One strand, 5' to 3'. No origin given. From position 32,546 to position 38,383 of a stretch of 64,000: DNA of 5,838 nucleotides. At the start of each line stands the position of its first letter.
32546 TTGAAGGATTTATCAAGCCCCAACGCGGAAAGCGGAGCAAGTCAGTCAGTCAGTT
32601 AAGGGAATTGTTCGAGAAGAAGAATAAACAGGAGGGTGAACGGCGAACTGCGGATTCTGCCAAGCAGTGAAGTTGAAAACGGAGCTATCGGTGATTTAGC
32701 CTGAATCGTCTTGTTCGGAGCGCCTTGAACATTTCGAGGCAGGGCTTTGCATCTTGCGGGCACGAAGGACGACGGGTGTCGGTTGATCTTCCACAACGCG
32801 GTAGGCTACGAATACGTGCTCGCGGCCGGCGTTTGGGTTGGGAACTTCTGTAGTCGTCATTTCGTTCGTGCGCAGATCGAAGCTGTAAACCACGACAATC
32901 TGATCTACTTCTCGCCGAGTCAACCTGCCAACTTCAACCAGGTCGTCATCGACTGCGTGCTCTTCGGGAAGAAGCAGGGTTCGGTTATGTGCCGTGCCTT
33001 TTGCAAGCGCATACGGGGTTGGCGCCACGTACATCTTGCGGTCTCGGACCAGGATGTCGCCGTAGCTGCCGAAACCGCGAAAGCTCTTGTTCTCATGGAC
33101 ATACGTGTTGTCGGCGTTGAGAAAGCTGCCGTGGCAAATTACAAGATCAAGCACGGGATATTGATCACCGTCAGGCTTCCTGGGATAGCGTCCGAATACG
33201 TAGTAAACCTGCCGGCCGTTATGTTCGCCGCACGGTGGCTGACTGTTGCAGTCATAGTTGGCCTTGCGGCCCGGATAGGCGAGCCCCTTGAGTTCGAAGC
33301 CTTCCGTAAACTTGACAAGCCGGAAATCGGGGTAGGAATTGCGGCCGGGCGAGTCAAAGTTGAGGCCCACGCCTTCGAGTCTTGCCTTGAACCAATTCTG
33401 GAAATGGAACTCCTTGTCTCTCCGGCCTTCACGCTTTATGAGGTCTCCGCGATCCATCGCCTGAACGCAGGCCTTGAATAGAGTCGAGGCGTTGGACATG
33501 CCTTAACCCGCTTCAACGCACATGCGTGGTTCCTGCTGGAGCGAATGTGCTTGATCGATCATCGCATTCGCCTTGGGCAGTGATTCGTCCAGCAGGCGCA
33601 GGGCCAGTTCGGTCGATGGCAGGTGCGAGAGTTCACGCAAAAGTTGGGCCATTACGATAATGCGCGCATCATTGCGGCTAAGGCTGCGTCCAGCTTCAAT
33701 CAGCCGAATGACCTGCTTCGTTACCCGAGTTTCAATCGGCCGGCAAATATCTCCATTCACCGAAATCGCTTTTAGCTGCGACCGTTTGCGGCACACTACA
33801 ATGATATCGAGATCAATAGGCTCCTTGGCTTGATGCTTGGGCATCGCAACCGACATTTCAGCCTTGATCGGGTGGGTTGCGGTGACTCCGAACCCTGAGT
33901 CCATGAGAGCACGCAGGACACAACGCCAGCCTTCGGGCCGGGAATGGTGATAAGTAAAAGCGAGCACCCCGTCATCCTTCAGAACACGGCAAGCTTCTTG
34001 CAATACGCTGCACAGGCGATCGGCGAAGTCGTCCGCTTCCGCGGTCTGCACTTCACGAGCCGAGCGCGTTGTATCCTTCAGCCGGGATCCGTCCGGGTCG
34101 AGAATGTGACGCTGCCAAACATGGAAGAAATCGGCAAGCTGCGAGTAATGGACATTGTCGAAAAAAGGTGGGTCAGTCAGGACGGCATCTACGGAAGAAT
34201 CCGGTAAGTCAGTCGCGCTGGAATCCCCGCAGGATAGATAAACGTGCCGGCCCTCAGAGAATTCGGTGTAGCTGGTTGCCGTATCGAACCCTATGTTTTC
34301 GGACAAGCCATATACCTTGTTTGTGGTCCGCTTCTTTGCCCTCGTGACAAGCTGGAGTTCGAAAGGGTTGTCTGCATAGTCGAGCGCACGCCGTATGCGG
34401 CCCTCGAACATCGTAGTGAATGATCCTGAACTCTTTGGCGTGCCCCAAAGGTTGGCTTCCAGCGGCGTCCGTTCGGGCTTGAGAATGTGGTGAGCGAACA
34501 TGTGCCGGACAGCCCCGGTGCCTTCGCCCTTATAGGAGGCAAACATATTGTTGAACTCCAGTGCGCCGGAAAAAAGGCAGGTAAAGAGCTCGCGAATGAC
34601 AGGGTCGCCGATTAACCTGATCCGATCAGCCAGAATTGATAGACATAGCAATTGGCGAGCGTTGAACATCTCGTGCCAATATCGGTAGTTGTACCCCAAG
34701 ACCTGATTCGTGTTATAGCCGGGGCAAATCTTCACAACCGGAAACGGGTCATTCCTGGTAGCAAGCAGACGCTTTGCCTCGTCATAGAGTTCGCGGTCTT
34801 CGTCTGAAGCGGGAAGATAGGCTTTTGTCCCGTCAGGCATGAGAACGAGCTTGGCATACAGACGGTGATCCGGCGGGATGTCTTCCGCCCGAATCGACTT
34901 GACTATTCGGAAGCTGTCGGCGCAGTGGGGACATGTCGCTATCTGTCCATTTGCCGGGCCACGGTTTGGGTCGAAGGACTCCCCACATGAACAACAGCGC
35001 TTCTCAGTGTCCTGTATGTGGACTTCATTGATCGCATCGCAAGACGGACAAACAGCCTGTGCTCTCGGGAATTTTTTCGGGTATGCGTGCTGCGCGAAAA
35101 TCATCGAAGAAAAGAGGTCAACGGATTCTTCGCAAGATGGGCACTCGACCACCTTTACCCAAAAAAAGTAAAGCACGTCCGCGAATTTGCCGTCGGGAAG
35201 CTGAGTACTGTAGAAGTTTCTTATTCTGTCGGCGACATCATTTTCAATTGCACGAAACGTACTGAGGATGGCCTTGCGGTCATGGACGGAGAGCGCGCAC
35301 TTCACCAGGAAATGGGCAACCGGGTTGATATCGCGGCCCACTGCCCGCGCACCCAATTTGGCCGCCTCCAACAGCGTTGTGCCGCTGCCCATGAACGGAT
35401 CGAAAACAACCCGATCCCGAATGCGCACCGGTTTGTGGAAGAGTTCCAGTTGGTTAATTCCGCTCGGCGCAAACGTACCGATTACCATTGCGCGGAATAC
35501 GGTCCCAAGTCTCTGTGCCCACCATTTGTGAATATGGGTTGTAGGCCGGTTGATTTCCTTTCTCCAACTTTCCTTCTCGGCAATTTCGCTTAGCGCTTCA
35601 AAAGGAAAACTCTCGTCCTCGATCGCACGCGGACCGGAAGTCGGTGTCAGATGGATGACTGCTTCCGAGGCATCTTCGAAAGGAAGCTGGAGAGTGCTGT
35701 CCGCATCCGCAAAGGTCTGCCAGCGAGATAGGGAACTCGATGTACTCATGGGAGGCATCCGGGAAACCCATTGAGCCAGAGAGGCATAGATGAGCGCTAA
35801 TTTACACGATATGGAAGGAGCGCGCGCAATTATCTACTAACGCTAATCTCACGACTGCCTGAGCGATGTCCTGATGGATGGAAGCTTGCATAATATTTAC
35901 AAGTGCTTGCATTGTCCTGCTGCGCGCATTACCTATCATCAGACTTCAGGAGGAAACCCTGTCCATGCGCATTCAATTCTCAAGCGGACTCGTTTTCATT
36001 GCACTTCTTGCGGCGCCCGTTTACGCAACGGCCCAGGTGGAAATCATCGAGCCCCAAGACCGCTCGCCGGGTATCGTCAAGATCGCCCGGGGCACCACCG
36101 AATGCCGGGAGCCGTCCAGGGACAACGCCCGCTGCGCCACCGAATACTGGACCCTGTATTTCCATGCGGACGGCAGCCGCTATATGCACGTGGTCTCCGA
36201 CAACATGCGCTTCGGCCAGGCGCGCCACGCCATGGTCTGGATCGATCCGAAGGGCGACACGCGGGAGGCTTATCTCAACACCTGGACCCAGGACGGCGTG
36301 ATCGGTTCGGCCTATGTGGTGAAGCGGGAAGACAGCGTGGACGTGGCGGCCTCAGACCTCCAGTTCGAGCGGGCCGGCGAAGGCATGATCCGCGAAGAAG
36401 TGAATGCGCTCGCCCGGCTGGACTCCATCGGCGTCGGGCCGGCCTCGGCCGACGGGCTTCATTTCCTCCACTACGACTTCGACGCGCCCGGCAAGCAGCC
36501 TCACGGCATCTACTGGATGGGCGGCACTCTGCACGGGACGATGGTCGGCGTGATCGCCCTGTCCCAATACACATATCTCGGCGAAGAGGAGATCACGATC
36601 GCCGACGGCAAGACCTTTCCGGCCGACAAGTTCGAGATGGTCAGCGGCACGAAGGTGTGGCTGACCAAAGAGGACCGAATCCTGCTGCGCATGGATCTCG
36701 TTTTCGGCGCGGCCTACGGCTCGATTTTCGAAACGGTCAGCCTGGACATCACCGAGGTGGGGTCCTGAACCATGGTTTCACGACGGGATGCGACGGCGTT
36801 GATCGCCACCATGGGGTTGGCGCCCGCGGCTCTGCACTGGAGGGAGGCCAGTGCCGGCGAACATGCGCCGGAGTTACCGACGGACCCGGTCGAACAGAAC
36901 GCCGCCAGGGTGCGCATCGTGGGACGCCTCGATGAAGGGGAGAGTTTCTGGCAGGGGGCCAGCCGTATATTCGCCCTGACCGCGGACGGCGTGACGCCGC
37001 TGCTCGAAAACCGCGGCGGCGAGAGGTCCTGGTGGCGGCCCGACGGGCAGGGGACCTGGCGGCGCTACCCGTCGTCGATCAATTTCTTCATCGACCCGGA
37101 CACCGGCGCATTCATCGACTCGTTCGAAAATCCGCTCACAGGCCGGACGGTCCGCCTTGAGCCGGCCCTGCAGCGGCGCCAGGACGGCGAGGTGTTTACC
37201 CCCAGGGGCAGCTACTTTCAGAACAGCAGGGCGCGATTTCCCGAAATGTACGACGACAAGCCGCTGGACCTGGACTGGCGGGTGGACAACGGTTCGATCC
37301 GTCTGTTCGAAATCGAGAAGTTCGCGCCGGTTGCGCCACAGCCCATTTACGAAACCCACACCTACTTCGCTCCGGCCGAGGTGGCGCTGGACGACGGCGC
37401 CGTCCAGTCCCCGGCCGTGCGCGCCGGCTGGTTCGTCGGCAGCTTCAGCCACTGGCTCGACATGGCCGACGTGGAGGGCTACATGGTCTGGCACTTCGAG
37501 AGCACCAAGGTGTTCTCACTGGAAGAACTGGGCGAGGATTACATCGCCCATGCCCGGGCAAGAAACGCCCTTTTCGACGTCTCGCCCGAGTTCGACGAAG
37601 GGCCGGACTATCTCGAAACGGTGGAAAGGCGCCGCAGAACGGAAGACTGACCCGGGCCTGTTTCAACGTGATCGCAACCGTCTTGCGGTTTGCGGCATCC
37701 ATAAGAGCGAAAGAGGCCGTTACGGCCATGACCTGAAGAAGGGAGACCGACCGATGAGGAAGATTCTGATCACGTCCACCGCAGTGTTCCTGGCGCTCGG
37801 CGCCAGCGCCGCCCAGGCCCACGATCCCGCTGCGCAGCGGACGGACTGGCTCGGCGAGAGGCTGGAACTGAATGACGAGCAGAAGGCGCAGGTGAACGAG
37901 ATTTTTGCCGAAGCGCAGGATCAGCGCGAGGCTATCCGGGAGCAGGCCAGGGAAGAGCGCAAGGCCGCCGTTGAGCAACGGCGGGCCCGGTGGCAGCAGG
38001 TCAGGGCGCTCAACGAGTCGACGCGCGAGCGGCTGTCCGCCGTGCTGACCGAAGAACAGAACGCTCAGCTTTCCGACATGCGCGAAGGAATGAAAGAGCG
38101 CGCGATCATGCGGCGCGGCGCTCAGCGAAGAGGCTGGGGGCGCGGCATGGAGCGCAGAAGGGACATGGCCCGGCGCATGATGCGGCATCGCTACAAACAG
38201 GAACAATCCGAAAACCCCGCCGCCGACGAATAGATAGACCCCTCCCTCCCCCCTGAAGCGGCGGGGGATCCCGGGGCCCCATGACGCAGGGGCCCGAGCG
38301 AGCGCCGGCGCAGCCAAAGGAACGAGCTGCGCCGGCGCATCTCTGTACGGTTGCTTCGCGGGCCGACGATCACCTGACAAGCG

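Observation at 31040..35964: Mobility-gene-free AT-rich island with one methyltransferase and two unrelated nuclease-fold proteins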

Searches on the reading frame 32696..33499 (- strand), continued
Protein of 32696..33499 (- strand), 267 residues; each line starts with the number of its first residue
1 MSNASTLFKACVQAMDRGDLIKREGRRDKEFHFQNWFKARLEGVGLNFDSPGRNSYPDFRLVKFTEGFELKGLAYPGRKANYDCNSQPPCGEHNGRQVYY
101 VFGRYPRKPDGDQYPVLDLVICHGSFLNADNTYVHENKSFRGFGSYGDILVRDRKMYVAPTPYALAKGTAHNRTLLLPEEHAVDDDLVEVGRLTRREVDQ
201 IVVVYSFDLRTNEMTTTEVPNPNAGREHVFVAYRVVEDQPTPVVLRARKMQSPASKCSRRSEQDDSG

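Call 79: get_annotated_region(hit=H4, flank=4000)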
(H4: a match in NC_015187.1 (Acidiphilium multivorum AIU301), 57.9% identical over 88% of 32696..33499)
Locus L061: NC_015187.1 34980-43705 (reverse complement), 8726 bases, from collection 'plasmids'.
description: Acidiphilium multivorum AIU301 plasmid pACMV2, complete sequence
organism: Acidiphilium multivorum AIU301 (NCBI taxid 926570)
taxonomy: Bacteria; Pseudomonadota; Alphaproteobacteria; Rhodospirillales; Acetobacteraceae; Acidiphilium; Acidiphilium multivorum; Acidiphilium multivorum AIU301
host: -; source: -; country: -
typing (MOB-suite, as given by PLSDB): conjugative; replicon rep_cluster_296; relaxase MOBF,MOBQ; mating-pair formation MPF_T
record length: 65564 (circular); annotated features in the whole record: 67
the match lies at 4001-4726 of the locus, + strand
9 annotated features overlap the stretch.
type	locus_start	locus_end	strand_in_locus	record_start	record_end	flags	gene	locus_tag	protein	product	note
CDS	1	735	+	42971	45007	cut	mobQ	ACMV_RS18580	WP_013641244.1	MobQ family relaxase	-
CDS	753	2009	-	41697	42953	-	-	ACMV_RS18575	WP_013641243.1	Y-family DNA polymerase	-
CDS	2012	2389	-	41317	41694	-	-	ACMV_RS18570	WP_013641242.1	S24 family peptidase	-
CDS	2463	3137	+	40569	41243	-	-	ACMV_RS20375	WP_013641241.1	SOS response-associated peptidase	GO:0018142 - protein-DNA covalent cross-linking [Evidence IEA]; GO:0009432 - SOS response [Evidence IEA]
CDS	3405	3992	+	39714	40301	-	-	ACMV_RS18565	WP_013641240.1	recombinase family protein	GO:0006310 - DNA recombination [Evidence IEA]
CDS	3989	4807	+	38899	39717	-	-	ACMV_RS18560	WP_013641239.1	hypothetical protein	-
CDS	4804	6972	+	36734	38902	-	-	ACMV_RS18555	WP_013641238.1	DNA methyltransferase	GO:0006306 - DNA methylation [Evidence IEA]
CDS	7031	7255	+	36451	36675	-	-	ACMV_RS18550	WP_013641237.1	hypothetical protein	-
CDS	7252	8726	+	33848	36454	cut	-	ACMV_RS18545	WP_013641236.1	AAA family ATPase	-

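Call 82: find_related_loci(query=A4, collection=viral_contigs, flank=4000)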
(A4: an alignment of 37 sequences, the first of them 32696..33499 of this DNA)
Query A4 (267 aa) in viral_contigs; peptide patterns used: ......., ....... (x = any residue, [..] = any of these).
25 stretches matched a pattern; 4 encode a relative of the query (tblastn E <= 1e-3); 4 distinct loci.
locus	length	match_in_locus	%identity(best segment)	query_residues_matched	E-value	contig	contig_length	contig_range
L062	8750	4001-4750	59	7-248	6e-99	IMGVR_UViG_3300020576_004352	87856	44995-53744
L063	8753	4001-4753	58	7-249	5e-99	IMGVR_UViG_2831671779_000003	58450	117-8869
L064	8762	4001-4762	54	2-247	1e-93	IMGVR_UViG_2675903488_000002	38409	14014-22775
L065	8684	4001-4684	42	7-235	5e-54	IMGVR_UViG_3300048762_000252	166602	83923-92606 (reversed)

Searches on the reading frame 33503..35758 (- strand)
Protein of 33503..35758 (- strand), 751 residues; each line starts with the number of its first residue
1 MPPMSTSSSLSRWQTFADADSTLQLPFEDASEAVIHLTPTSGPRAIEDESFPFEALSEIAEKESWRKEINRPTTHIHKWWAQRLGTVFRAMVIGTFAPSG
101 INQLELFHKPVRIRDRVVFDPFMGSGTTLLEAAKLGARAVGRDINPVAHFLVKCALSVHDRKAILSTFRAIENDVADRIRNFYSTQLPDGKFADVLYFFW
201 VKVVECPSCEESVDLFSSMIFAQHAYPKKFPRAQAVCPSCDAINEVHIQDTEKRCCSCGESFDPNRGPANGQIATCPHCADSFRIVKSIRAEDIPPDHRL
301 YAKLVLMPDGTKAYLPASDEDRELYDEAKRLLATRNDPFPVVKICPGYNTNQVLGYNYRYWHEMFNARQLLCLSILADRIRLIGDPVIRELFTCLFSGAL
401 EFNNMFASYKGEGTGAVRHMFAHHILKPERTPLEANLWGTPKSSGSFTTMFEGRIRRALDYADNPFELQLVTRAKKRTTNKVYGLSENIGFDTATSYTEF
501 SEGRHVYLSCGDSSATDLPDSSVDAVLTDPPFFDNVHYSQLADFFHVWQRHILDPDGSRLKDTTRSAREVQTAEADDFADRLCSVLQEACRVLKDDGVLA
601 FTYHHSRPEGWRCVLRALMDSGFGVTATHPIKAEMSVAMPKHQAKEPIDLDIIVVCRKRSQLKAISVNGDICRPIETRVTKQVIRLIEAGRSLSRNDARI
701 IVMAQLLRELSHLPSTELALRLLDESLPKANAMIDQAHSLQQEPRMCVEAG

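Call 3: search_protein_families(library=pfam, proteins=[window:33503-35758:-], max_evalue=0.1)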
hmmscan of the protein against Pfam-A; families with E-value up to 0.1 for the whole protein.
window:33503-35758:- (751 aa): 5 families
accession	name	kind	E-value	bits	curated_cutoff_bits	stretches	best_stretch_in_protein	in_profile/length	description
PF01555.25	N6_N4_Mtase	-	2.8e-13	50.8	26.7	2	115-147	182-214/221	DNA methylase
PF01170.24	UPF0020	-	3.2e-06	27.4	22.3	1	115-154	29-67/197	RMKL-like, methyltransferase domain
PF06634.17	DUF1156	-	0.00015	22.3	24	1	51-99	2-49/73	Protein of unknown function (DUF1156)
PF02086.21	MethyltransfD12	-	0.0013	19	22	1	112-185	19-91/253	D12 class N6 adenine-specific DNA methyltransferase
PF08241.18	Methyltransf_11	-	0.0016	19.5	21.2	0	582-601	76-95/95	Methyltransferase domain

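Call 4: search_protein_families(library=padloc, proteins=[window:33503-35758:-], max_evalue=0.1)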
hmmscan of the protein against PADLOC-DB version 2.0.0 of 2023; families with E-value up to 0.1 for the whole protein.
window:33503-35758:- (751 aa): 58 families (the best 25 are shown)
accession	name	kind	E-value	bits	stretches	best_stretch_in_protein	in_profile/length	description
PDLC03233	MTase_II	-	4.5e-29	99.5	3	509-660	479-645/731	Type II methyltransferase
PDLC02189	DUF1156_MTase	-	1.4e-26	91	3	515-689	540-708/944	-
PDLC00661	HmaB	-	1.1e-24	84.3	3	298-563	366-609/973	DNA-adenine methylase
PDLC00660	HmaB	-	1.6e-24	83.9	3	339-555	399-600/967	DNA-adenine methylase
PDLC02541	PglX|PglXI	-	7.5e-23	78.6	2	479-656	450-620/919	PglXI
PDLC03325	MTase_II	-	1.1e-19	68.5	2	115-180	92-157/426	Type II methyltransferase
PDLC03312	MTase_II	-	3.7e-19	66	2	103-219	807-919/1344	Type II methyltransferase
PDLC03314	MTase_II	-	3.2e-17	59.9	3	523-688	547-707/944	Type II methyltransferase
PDLC03367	MTase_II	-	3.2e-15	53.5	2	108-214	35-136/633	Type II methyltransferase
PDLC03352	MTase_II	-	3e-14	49.9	2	307-553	357-596/1023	Type II methyltransferase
PDLC03319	MTase_II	-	1.7e-13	48.2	2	512-680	281-445/503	Type II methyltransferase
PDLC03353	MTase_II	-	4.7e-12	44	2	116-145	210-239/260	Type II methyltransferase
PDLC03322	MTase_II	-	1.2e-11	42.1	1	111-188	61-138/446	Type II methyltransferase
PDLC04134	mad2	-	5.2e-11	40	2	506-661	341-448/492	mads_2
PDLC03380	MTase_II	-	9.2e-11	39.6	2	116-162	58-104/393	Type II methyltransferase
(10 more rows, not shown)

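Call 5: search_protein_families(library=ncbifam, proteins=[window:33503-35758:-], max_evalue=0.1)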
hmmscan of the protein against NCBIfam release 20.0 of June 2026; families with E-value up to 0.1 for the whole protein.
window:33503-35758:- (751 aa): 5 families
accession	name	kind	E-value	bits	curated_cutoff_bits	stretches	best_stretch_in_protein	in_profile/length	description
NF042963.1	DUF1156_antiphage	equivalog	8.1e-33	113.6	1000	3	520-688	571-734/960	anti-phage-associated DUF1156 domain-containing protein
TIGR01177.1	TIGR01177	hypoth_equivalog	2.2e-07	30.5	316.55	1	116-145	184-213/330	TIGR01177 family methyltransferase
NF050803.1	DnaMtaseCcrMCaul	equivalog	2.5e-05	23.4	830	0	115-143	206-234/350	adenine-specific DNA-methyltransferase CcrM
NF010253.0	PRK13699.1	subfamily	4.5e-05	23.2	244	0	115-144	164-193/226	DNA methyltransferase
NF008572.0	PRK11524.1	equivalog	0.0014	17.8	292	0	115-145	215-245/294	adenine-specific DNA-methyltransferase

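Call 8: search_solved_structures(query=window:33503-35758:-, max_evalue=0.01)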
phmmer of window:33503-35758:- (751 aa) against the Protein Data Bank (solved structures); distinct sequences matched with E-value up to 0.01: 4.
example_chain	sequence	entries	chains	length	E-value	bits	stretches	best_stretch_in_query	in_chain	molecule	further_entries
2zie_A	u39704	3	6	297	0.0005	21.9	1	109-147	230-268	Putative modification methylase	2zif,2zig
9c3u_A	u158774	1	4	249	0.00069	21.4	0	118-146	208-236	Methyltransferase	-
8urk_A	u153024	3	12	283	0.00077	21.3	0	118-146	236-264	Methyltransferase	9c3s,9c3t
5e71_A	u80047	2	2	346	0.0038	19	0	115-146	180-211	N2, N2-dimethylguanosine tRNA methyltransferase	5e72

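Call 9: search_protein_families(library=phrogs, proteins=[window:33503-35758:-], max_evalue=0.1)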
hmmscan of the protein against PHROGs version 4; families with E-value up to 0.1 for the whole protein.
window:33503-35758:- (751 aa): 9 families
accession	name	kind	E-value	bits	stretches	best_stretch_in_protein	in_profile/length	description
phrog_10183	-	other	1.2e-113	382.1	2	104-712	105-726/889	DNA methyltransferase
phrog_67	-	other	1.3e-18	68.4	2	511-607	129-199/743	DNA methyltransferase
phrog_18146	-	other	2.2e-10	41.1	1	117-182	72-136/452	DNA methyltransferase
phrog_498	-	other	6.7e-07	29.2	1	114-146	378-410/633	DNA methyltransferase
phrog_6025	-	other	6.9e-07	30.1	1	507-534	13-42/192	DNA methyltransferase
phrog_3008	-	other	7.1e-05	23.2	1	117-147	172-202/244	DNA methyltransferase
phrog_2834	-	unknown function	0.00038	21.3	1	232-285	13-61/78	-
phrog_24333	-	other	0.0023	18.3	1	510-601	89-163/238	DNA methyltransferase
phrog_6952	-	other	0.011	16.6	1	116-145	135-164/181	DNA methyltransferase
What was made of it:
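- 33503..35758 (-): 751-aa DNA methyltransferase. Motif I (FMGSGTT, aa 122-128) lies N-terminal, four CxxC motifs (aa 206-279) form two Zn ribbons, and motif IV (DPPF, aa 529-532) lies C-terminal. It forms an M-then-R operon with a 3-nt gap to the REase gene. Family scores: Pfam N6_N4_Mtase 2.8e-13; DUF1156 22.3 bits (cut-off 24); PADLOC MTase_II 4.5e-29; phrog_10183 1e-113; NCBIfam DUF1156_antiphage 113.6 bits against a cut-off of 1000 (calls 3, 4, 5, 9).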

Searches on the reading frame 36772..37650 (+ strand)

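Call 72: search_protein_families(library=pfam, proteins=[window:36772-37650:+], max_evalue=0.01)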
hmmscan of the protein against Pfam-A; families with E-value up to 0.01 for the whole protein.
window:36772-37650:+ (292 aa): 1 family
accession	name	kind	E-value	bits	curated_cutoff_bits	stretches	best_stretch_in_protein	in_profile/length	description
PF08894.16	DUF1838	-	1.8e-10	41.4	25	1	60-273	8-214/232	Protein of unknown function (DUF1838)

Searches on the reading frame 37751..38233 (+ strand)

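Call 72: search_protein_families(library=pfam, proteins=[window:37751-38233:+], max_evalue=0.01)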
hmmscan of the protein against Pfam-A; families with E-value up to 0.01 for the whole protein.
window:37751-38233:+ (160 aa): 1 family
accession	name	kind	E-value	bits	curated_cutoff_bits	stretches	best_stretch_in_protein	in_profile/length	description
PF07813.17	LTXXQ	-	0.00038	21.6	24.3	1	30-109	5-98/100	LTXXQ motif family protein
